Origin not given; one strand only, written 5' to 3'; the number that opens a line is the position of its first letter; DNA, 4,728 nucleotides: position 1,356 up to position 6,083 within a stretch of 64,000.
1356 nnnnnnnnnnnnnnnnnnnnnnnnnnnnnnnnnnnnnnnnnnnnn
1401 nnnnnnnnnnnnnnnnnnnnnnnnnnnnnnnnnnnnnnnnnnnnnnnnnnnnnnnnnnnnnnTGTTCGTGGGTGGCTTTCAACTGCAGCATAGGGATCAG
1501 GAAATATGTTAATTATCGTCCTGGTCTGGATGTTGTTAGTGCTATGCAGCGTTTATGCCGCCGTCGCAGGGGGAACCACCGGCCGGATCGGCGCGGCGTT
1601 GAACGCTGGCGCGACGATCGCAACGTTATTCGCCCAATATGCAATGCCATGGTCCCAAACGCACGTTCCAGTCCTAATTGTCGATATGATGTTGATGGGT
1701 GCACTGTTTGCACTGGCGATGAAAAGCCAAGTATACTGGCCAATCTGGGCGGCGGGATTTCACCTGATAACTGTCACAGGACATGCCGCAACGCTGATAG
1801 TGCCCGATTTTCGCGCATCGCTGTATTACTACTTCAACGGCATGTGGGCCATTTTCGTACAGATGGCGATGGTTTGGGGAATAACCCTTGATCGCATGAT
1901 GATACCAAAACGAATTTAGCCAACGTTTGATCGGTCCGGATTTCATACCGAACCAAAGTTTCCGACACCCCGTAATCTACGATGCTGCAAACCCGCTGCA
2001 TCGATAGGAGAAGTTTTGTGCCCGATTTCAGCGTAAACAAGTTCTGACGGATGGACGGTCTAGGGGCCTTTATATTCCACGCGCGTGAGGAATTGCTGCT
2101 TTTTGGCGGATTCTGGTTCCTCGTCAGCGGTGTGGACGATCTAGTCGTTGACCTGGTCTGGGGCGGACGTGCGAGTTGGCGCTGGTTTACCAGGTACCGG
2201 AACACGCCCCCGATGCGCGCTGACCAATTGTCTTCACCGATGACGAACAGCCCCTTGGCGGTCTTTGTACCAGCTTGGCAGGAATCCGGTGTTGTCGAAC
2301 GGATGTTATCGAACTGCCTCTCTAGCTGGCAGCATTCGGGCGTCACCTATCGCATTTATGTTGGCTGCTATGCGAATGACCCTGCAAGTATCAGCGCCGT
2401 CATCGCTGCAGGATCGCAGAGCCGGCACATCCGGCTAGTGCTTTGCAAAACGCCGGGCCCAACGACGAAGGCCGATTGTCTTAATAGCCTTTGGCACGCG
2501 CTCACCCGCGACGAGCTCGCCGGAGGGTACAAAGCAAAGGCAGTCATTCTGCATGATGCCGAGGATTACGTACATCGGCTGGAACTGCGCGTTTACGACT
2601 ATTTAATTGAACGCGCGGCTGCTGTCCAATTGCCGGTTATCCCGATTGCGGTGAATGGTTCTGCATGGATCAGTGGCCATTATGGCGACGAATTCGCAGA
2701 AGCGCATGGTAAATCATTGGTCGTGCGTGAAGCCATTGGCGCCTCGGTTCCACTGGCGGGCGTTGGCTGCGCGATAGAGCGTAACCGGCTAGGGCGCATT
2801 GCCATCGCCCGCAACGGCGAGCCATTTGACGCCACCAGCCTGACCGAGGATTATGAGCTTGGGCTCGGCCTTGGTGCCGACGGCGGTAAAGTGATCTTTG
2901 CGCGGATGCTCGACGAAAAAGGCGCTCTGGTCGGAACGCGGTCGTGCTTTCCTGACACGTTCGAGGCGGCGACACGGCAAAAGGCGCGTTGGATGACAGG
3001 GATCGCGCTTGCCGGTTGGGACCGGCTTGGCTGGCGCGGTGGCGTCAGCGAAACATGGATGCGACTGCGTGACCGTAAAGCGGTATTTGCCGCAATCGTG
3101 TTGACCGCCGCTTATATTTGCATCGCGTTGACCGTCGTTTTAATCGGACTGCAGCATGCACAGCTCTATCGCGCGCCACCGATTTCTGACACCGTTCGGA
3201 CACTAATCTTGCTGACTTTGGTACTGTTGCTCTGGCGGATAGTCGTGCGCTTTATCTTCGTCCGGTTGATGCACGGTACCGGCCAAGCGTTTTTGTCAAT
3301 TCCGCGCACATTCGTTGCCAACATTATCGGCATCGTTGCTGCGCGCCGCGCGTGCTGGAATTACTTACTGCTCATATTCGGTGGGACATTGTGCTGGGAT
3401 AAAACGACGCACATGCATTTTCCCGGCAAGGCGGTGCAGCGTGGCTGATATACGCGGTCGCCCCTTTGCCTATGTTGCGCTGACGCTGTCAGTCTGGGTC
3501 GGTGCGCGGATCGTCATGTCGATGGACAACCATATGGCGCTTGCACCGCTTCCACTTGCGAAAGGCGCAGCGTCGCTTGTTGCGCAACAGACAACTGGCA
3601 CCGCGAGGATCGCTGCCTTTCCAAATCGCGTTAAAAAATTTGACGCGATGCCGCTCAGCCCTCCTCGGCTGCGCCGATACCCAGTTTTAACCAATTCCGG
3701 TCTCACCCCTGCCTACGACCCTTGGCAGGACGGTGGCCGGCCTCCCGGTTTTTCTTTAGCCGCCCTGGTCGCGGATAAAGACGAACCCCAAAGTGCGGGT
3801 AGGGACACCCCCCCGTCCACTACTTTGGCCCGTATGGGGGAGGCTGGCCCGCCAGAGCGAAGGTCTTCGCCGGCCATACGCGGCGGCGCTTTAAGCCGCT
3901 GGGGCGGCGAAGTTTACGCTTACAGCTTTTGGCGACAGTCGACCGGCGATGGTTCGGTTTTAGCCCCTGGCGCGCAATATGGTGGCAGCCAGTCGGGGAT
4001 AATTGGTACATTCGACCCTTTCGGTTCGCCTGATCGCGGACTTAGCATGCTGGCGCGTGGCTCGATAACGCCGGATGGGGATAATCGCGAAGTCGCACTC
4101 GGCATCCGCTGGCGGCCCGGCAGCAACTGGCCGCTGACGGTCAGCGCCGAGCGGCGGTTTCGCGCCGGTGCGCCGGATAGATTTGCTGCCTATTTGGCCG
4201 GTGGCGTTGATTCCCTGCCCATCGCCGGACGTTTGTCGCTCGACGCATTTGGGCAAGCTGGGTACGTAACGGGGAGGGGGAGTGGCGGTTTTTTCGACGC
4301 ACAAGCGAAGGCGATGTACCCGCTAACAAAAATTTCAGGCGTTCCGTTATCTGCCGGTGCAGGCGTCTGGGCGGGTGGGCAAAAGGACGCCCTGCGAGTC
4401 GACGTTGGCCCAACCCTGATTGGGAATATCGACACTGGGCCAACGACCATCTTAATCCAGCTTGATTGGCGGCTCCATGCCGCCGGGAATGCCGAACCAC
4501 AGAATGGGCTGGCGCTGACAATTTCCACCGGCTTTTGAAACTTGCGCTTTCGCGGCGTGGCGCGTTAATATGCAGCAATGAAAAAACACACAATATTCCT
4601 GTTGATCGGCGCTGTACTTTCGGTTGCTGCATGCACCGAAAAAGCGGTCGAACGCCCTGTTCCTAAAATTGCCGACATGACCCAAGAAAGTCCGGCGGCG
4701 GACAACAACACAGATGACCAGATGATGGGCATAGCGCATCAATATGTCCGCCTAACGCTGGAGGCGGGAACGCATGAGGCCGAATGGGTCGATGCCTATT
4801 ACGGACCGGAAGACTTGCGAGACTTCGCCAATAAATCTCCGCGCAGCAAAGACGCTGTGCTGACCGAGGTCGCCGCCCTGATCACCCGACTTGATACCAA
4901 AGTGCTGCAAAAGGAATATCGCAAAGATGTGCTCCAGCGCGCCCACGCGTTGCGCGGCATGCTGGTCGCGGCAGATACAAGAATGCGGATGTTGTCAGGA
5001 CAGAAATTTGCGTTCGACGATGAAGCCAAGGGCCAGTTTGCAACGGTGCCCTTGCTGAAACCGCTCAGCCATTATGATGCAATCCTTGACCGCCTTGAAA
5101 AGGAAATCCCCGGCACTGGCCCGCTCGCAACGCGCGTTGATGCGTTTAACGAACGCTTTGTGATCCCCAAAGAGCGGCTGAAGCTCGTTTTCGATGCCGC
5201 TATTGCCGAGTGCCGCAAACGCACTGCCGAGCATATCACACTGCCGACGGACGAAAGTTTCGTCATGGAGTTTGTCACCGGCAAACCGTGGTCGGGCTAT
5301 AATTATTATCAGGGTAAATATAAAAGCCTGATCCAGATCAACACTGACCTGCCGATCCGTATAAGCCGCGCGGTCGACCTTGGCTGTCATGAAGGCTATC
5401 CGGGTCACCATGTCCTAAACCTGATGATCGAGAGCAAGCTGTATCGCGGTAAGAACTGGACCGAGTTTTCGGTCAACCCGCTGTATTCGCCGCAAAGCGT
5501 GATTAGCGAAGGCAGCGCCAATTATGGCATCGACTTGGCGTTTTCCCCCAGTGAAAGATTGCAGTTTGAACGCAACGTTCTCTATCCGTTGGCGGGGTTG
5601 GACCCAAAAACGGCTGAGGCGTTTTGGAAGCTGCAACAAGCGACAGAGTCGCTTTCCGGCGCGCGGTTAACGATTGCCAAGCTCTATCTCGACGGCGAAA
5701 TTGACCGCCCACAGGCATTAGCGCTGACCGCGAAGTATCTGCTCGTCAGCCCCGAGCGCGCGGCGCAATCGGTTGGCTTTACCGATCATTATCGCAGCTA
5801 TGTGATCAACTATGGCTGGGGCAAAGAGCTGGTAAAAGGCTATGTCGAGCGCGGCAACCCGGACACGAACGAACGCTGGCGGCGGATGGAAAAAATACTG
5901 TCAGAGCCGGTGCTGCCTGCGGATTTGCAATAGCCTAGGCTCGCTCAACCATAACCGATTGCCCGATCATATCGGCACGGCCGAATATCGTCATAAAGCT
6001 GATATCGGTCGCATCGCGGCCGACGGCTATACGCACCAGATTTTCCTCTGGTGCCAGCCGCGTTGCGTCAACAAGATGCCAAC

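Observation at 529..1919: Three-gene module (membrane-anchored LuxR, Cys-Pro-tailed small protein, small membrane protein): candidate peptide-signalling system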

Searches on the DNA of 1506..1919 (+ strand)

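Call 74: search_rna_families(sources=[L057, L028, L017, L023], threshold=gathering)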
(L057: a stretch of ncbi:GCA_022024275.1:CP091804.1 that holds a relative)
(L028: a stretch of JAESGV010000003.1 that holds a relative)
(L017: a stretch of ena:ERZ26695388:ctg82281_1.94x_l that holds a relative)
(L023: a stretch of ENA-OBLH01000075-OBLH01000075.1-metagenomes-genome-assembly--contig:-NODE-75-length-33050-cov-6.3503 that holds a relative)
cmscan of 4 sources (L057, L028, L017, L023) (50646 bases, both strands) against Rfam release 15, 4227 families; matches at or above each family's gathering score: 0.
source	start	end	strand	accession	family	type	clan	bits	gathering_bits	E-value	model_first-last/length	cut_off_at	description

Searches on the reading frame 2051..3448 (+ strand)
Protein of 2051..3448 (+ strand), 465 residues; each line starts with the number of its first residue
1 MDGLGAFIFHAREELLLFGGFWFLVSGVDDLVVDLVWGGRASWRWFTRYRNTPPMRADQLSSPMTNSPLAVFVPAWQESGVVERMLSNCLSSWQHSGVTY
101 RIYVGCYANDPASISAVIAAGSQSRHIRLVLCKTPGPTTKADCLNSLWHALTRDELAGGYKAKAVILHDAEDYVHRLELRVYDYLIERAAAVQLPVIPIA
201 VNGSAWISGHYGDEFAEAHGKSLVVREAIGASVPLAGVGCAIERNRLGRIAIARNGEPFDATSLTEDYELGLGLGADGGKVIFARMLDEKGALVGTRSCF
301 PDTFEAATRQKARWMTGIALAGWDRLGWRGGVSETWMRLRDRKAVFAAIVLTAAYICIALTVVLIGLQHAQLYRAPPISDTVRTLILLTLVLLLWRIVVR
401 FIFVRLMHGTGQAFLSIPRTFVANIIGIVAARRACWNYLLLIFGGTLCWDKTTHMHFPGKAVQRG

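Call 4: search_protein_families(library=pfam, proteins=[window:2051-3448:+], max_evalue=0.1)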
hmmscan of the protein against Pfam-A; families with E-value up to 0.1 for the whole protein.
window:2051-3448:+ (465 aa): 2 families
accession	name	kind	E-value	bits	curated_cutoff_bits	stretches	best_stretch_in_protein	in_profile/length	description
PF13641.12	Glyco_tranf_2_3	-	2e-29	103.7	27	1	68-317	2-230/230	Glycosyltransferase like family 2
PF13632.12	Glyco_trans_2_3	-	1.3e-25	90.9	27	1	165-392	2-191/198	Glycosyl transferase family group 2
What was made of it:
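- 2051..3448 (+): g4: NfrB-like family-2 glycosyltransferase (synthase) without the C-terminal MshEN c-di-GMP-binding domain. Lineage-specific cargo that follows the trio here. Pfam Glyco_tranf_2_3 (call 4).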

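Call 5: search_protein_families(library=ncbifam, proteins=[window:2051-3448:+], max_evalue=0.1)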
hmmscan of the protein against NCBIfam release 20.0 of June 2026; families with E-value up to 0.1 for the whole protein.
window:2051-3448:+ (465 aa): 8 families
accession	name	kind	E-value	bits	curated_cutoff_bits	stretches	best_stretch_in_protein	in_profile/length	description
NF011307.0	PRK14716.1-5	equivalog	2.4e-155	518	431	1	12-456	17-449/464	glycosyl transferase family protein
NF012033.0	PRK15489.1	equivalog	2.7e-106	356.4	537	1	23-458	28-482/703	glycosyl transferase family protein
NF011305.0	PRK14716.1-3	equivalog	4.1e-103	346.1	409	1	15-456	8-455/486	glycosyl transferase family protein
NF008411.1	PRK11234.1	equivalog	8.5e-97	325.3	1170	1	23-459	20-474/723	cyclic di-3',5'-guanylate-activated glycosyltransferase NfrB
NF011304.0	PRK14716.1-2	equivalog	5.3e-77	259.8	604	1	66-458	56-464/502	glycosyl transferase family protein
NF011306.0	PRK14716.1-4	equivalog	3.7e-44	151.2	504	1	67-454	48-431/442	glycosyl transferase family protein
NF041865.1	EpsU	equivalog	0.00053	19.1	700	1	146-317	109-264/394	exopolysaccharide biosynthesis GT2 family glycosyltransferase EpsU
NF053846.1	glyco_with_XrtP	equivalog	0.015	14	520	0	228-318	217-308/440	XrtP-associated glycosyltransferase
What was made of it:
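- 2051..3448 (+): The match to the NfrB model covers only model positions 20-474 of 723 (call 5).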

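Call 25: search_dna_similar(query=window:2051-3448:+, collection=plasmids, mode=protein, max_rows=25)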
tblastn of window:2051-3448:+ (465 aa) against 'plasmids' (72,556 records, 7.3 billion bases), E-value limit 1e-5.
Records with a match: 167; places in all: 168; records where one place covers at least 80% of the query: 164.
Best place of each record, by identity: <60% 167.
By first word of the organism name: Ralstonia 134; Escherichia 10; Zymomonas 6; Burkholderia 5; Caballeronia 2; Sphingomonas 1; Variovorax 1; Pseudomonas 1; Nitratireductor 1; Thalassospira 1; and 5 more.
By predicted mobility (MOB-suite, as given by PLSDB): mobilizable 104; non-mobilizable 62; conjugative 1.
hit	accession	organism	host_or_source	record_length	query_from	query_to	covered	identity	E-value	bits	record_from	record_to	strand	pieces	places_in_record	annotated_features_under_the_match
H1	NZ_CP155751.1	Sphingomonas parapaucimobilis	Chinese cabbage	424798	50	463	89%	47.7%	4e-105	350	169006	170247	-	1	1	glycosyl transferase family protein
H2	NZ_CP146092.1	Ralstonia sp. RRA.1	-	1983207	40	460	91%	37.6%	3e-72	255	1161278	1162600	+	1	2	none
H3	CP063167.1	Variovorax paradoxus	-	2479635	40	458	90%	37.4%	2e-68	244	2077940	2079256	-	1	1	glycosyl transferase family protein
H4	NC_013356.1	Zymomonas mobilis subsp. mobilis NCIMB 11163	-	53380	40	464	91%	36.2%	3e-67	240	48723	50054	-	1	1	glycosyl transferase family protein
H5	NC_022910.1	Zymomonas mobilis subsp. mobilis str. CP4 = NRRL B-14023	-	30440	40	464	91%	35.9%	4e-66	237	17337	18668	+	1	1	nrfB: cyclic di-3',5'-guanylate-activated glycosyltransferase NrfB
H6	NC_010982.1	Zymomonas mobilis subsp. mobilis str. CP4 = NRRL B-14023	-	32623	40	464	91%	35.9%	4e-66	237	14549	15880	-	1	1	nrfB: cyclic di-3',5'-guanylate-activated glycosyltransferase NrfB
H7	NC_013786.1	Zymomonas mobilis subsp. mobilis ZM4 = ATCC 31821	-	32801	40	464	91%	35.9%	4e-66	237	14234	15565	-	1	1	nrfB: cyclic di-3',5'-guanylate-activated glycosyltransferase NrfB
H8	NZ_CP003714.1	Zymomonas mobilis subsp. mobilis NRRL B-12526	-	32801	40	464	91%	35.9%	4e-66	237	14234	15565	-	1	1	nrfB: cyclic di-3',5'-guanylate-activated glycosyltransferase NrfB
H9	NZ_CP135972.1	Pseudomonas sp. DTU_2021_1001937_2_SI_NGA_ILE_001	Homo sapiens,blood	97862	40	459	90%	36.3%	3e-70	249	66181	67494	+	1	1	glycosyl transferase family protein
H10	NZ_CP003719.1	Zymomonas mobilis subsp. mobilis str. CP4 = NRRL B-14023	-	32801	40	464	91%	35.7%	7e-66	236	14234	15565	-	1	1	nrfB: cyclic di-3',5'-guanylate-activated glycosyltransferase NrfB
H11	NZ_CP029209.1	Nitratireductor sp. OM-1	-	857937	44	459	89%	36.0%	8e-65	233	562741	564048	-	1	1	glycosyl transferase family protein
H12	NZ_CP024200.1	Thalassospira marina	-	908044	40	458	90%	34.7%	2e-60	220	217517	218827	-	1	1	nrfB: cyclic di-3',5'-guanylate-activated glycosyltransferase NrfB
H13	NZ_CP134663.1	Escherichia coli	Larus michahellis,bacteria,cloaca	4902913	44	459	89%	34.8%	2e-61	223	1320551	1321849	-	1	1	none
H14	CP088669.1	Escherichia coli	Homo sapiens,blood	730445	44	459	89%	34.8%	3e-61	223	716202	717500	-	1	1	nrfB: phage adsorption protein NrfB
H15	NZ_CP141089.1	Escherichia coli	Homo sapiens,Infected Human Urine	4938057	44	459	89%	34.8%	3e-61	223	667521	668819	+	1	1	none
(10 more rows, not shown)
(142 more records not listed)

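Call 26: get_annotated_region(hit=H1, flank=7000)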
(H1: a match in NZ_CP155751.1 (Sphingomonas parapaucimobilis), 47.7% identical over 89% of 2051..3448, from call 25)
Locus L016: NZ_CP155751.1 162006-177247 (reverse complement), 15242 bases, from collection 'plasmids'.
description: Sphingomonas parapaucimobilis strain YK209 plasmid unnamed3, complete sequence
organism: Sphingomonas parapaucimobilis (NCBI taxid 28213)
taxonomy: Bacteria; Pseudomonadota; Alphaproteobacteria; Sphingomonadales; Sphingomonadaceae; Sphingomonas; Sphingomonas parapaucimobilis
host: -; source: Chinese cabbage; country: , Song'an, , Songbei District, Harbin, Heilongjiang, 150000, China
typing (MOB-suite, as given by PLSDB): non-mobilizable
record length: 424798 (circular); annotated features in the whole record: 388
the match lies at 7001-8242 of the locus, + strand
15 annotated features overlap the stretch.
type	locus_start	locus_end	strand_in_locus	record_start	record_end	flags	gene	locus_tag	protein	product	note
CDS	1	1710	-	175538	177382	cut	-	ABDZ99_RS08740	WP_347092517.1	AsmA family protein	-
CDS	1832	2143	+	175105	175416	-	-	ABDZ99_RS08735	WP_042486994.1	YggT family protein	-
CDS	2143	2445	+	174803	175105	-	-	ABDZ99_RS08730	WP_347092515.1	DUF167 family protein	-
CDS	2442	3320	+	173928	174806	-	folD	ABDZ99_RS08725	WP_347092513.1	bifunctional methylenetetrahydrofolate dehydrogenase/methenyltetrahydrofolate cyclohydrolase FolD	-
CDS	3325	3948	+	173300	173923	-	-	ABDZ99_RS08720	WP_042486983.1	MarC family protein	-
CDS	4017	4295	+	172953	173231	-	-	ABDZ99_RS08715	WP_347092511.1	acylphosphatase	-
CDS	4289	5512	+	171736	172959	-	-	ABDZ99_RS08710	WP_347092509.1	dipeptidase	GO:0006508 - proteolysis [Evidence IEA]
CDS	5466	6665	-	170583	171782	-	-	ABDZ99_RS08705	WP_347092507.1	MFS transporter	GO:0055085 - transmembrane transport [Evidence IEA]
CDS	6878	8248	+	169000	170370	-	-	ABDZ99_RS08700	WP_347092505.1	glycosyl transferase family protein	-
CDS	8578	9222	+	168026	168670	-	-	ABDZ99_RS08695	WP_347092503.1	hypothetical protein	-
CDS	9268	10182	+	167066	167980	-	-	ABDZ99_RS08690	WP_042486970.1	sulfite exporter TauE/SafE family protein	-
CDS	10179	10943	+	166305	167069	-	-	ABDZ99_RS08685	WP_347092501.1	TIGR02186 family protein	-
CDS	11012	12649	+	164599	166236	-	-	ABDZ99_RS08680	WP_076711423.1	ATP-binding protein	-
CDS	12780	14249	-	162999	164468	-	-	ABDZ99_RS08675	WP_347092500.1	M23 family metallopeptidase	-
CDS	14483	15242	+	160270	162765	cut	-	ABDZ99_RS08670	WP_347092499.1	helicase-related protein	-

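Call 88: search_solved_structures(query=window:2051-3448:+, max_evalue=0.001)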
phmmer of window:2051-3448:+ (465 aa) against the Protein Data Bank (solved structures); distinct sequences matched with E-value up to 0.001: 0.

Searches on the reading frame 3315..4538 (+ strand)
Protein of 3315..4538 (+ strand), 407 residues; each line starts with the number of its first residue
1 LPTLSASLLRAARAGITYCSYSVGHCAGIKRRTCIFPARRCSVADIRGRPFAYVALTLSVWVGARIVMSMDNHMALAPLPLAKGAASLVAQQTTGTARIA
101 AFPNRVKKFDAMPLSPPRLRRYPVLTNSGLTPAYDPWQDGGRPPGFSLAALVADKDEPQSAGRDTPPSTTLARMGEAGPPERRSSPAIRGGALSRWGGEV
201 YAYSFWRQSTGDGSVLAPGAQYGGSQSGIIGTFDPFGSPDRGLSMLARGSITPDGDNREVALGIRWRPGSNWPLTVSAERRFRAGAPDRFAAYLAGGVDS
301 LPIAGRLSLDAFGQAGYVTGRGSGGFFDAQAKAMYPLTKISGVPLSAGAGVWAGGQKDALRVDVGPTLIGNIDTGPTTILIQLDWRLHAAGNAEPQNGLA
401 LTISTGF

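Call 4: search_protein_families(library=pfam, proteins=[window:3315-4538:+], max_evalue=0.1)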
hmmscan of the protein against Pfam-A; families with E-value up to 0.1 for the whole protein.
window:3315-4538:+ (407 aa): 0 families

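Call 5: search_protein_families(library=ncbifam, proteins=[window:3315-4538:+], max_evalue=0.1)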
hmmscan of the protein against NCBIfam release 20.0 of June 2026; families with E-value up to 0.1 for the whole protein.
window:3315-4538:+ (407 aa): 1 family
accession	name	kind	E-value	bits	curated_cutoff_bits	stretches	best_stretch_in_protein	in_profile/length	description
NF010428.0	PRK13854.1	equivalog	0.011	15.6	90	1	53-107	47-101/108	type IV secretion system protein VirB3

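Call 64: search_protein_families(library=padloc, proteins=[window:3441-4538:+], max_evalue=0.1)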
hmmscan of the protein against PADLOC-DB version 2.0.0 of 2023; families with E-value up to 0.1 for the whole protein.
window:3441-4538:+ (365 aa): 0 families

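Call 87: search_solved_structures(query=window:3441-4538:+, max_evalue=10)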
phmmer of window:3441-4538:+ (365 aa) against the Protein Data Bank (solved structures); distinct sequences matched with E-value up to 10: 46.
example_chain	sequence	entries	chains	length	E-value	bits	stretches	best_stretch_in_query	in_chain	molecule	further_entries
6a3w_B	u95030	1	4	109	0.0079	18.6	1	202-287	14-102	utomilumab VL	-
8r47_A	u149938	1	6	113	0.013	17.9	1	209-268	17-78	lambda 3 immunoglobulin light chain fragment, residues 4-116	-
6oao_B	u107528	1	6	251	0.025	17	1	153-268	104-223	Antibody 092096 single chain variable fragment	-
7y8j_L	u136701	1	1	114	0.028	16.8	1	182-268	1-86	light chain of 3D1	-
6mi2_B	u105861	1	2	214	0.031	16.7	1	204-290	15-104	Utomilumab Fab lambda chain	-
8r1d_L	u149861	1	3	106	0.057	15.8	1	205-269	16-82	SD1-3 Fab Light Chain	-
8r3w_A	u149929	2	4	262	0.062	15.7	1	156-272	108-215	Homospecific Diabody CR57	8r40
8gav_L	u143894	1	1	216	0.065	15.6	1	193-275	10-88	Fab NDS.3, light chain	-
8dlr_L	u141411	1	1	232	0.12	14.8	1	185-269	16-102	Fab 4-8 light chain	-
7ukl_Y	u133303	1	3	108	0.13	14.7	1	205-270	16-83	12-16 Fab Light Chain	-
7x08_L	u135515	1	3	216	0.15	14.4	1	193-275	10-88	light chain of 2G1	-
7lz6_D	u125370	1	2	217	0.16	14.4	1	192-278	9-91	b96.11 Fab light chain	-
7v23_P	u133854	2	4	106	0.16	14.3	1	207-270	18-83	the light chain of N12-9 Fab | the lignt chain of N12-9 Fab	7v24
5mvg_A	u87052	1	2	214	0.17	14.2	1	209-269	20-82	light chain dimer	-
8ez8_L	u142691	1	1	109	0.18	14.2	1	194-268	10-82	Light chain of influenza virus neuraminidase antibody 3C08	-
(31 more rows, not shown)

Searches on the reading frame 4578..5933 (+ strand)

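Call 4: search_protein_families(library=pfam, proteins=[window:4578-5933:+], max_evalue=0.1)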
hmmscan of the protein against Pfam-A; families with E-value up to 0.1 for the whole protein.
window:4578-5933:+ (451 aa): 0 families

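Call 5: search_protein_families(library=ncbifam, proteins=[window:4578-5933:+], max_evalue=0.1)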
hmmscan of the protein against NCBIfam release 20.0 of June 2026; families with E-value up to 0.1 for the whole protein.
window:4578-5933:+ (451 aa): 1 family
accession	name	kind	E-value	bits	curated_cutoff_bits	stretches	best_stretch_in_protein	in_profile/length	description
NF050142.1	PG1828_fam_lipo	equivalog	0.071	13.9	50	0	1-25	1-25/59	PG1828 family lipoprotein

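Call 64: search_protein_families(library=padloc, proteins=[window:4578-5933:+], max_evalue=0.1)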
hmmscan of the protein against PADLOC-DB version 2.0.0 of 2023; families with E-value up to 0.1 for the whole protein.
window:4578-5933:+ (451 aa): 0 families
